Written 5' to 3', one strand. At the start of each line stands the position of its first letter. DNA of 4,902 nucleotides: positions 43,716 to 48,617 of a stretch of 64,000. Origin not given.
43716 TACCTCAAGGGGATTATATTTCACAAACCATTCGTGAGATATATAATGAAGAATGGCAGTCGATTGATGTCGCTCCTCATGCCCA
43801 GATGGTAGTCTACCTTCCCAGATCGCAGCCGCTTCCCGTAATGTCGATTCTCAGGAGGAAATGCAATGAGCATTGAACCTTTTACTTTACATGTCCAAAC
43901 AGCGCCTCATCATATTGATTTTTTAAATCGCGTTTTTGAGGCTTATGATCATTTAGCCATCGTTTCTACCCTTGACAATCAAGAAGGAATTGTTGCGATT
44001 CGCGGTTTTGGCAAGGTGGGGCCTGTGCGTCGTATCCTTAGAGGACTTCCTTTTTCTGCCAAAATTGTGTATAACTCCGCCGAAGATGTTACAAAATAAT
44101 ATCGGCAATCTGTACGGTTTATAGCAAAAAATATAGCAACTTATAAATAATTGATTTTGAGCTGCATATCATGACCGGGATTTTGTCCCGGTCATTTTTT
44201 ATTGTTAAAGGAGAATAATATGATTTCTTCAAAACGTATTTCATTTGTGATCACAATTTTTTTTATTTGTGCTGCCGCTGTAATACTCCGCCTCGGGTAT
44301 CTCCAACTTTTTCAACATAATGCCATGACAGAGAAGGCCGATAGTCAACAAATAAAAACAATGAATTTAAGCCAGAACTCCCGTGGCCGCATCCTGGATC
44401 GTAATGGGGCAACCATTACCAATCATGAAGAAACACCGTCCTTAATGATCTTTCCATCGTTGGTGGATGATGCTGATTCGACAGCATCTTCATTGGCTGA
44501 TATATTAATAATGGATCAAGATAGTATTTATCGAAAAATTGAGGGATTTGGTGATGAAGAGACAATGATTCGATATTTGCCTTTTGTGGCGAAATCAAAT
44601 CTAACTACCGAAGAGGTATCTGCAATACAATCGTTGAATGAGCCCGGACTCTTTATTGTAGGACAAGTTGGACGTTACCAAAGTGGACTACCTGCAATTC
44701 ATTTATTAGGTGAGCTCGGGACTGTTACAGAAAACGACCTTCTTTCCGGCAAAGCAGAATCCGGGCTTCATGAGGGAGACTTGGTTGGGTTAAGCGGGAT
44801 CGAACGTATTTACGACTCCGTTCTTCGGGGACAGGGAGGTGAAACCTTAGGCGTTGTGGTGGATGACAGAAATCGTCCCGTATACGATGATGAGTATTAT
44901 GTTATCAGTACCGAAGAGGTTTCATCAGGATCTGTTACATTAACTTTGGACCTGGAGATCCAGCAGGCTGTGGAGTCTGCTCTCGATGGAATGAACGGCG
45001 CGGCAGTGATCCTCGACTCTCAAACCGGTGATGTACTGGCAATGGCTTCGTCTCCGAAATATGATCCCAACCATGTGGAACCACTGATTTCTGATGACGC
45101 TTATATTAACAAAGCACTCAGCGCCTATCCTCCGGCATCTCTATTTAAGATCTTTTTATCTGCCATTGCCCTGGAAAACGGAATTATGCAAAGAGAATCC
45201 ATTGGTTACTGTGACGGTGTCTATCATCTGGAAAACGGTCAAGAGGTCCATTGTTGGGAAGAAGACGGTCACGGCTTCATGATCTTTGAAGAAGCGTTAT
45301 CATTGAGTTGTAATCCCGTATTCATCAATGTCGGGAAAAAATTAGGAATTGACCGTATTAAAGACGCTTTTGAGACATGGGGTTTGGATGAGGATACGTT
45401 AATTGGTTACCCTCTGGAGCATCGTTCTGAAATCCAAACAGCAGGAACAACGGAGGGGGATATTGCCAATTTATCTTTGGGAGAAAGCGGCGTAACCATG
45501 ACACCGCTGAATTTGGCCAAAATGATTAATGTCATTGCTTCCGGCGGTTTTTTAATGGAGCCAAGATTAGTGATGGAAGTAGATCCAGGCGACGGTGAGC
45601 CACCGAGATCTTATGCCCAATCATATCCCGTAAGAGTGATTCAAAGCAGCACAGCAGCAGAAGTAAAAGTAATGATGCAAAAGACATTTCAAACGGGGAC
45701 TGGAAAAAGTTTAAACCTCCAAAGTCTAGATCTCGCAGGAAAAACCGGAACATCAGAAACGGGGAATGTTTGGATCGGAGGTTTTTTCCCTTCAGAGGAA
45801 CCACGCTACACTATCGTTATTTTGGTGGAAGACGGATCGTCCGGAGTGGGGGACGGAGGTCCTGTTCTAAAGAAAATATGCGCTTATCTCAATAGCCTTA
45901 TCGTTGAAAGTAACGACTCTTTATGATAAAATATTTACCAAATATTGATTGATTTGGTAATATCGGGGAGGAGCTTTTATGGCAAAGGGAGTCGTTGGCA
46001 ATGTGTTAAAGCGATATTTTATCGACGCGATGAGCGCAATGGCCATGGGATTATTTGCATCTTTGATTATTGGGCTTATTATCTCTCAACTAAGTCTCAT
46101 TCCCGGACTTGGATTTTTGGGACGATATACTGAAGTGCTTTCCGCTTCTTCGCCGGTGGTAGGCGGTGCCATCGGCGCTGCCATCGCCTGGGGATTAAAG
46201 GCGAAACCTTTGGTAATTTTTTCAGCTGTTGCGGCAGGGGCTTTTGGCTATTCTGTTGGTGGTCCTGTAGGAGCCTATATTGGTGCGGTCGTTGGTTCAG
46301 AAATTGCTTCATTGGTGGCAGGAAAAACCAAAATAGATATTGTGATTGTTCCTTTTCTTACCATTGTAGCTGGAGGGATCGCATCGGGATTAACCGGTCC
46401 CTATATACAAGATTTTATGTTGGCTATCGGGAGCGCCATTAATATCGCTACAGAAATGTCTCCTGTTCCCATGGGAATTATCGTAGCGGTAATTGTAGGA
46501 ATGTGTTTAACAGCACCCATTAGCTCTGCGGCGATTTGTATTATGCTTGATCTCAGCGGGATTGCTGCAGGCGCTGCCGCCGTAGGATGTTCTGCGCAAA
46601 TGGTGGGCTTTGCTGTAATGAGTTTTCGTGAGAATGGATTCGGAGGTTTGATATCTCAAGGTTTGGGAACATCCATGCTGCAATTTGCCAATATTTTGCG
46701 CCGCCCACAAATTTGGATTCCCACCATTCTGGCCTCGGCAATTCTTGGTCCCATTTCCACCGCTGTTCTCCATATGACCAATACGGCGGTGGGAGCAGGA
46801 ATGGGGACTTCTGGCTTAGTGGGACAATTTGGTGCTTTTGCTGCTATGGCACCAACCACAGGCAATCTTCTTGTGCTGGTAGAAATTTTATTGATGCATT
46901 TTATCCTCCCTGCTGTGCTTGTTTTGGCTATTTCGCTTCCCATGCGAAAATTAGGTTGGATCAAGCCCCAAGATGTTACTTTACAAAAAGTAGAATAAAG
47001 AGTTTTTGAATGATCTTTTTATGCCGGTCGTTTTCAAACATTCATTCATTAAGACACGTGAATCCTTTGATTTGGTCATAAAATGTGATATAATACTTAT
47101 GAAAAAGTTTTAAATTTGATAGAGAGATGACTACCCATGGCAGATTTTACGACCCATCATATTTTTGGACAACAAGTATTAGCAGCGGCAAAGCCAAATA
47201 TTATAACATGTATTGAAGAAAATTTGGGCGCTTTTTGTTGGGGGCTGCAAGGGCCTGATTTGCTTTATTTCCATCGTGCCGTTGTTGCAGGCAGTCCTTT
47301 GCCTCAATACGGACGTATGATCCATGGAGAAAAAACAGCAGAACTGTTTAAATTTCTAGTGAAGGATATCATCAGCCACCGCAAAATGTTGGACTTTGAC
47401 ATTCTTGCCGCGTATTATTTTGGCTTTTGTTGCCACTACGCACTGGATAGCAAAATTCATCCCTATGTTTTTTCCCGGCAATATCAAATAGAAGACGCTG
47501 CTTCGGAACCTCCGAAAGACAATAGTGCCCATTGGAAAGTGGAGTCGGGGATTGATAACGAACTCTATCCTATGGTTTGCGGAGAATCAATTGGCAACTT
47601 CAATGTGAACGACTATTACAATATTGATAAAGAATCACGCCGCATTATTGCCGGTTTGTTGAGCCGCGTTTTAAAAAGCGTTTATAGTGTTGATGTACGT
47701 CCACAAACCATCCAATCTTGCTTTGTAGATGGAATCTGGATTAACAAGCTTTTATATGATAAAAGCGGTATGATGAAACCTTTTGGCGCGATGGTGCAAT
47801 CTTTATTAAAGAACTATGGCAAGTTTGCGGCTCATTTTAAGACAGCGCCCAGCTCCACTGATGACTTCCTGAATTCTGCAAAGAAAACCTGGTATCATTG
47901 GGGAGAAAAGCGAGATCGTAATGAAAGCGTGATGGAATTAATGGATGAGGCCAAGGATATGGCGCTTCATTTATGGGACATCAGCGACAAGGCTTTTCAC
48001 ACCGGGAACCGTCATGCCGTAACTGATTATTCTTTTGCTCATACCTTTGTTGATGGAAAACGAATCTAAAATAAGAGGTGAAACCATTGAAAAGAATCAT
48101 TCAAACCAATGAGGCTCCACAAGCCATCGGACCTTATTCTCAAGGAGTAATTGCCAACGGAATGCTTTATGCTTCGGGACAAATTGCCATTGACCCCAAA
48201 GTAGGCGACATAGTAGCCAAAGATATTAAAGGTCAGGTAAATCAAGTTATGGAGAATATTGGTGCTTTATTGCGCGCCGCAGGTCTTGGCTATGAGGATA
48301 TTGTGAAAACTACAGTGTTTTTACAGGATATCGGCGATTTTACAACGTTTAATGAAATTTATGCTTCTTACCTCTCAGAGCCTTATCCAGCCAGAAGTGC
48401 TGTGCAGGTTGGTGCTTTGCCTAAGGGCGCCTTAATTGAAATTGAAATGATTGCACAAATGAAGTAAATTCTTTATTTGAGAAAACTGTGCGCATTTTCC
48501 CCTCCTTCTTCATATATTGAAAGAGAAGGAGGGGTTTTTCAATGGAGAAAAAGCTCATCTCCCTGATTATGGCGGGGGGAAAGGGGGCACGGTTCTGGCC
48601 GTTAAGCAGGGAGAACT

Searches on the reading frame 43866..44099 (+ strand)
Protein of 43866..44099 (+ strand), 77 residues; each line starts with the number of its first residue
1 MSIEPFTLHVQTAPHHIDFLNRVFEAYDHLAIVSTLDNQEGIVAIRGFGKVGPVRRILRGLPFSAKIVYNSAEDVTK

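Call 46: search_protein_families(library=pfam, proteins=[window:43866-44099:+], max_evalue=0.001)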
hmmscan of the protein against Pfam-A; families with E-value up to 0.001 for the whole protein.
window:43866-44099:+ (77 aa): 1 family
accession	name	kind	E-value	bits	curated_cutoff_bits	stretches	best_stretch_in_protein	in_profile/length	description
PF16256.10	DUF4911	-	2.8e-11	43.8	29.3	1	11-46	2-37/57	Domain of unknown function (DUF4911)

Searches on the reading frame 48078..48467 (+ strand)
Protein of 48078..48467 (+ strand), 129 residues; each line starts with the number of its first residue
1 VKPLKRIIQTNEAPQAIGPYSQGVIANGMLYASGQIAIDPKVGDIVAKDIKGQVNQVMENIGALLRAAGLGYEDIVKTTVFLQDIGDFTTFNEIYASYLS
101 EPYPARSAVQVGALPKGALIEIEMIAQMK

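Call 46: search_protein_families(library=pfam, proteins=[window:48078-48467:+], max_evalue=0.001)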
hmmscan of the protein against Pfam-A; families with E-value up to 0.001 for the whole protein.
window:48078-48467:+ (129 aa): 1 family
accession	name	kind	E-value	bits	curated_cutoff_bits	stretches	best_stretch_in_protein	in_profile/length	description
PF01042.26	Ribonuc_L-PSP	-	5e-42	143.1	27.3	1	11-127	2-120/121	Endoribonuclease L-PSP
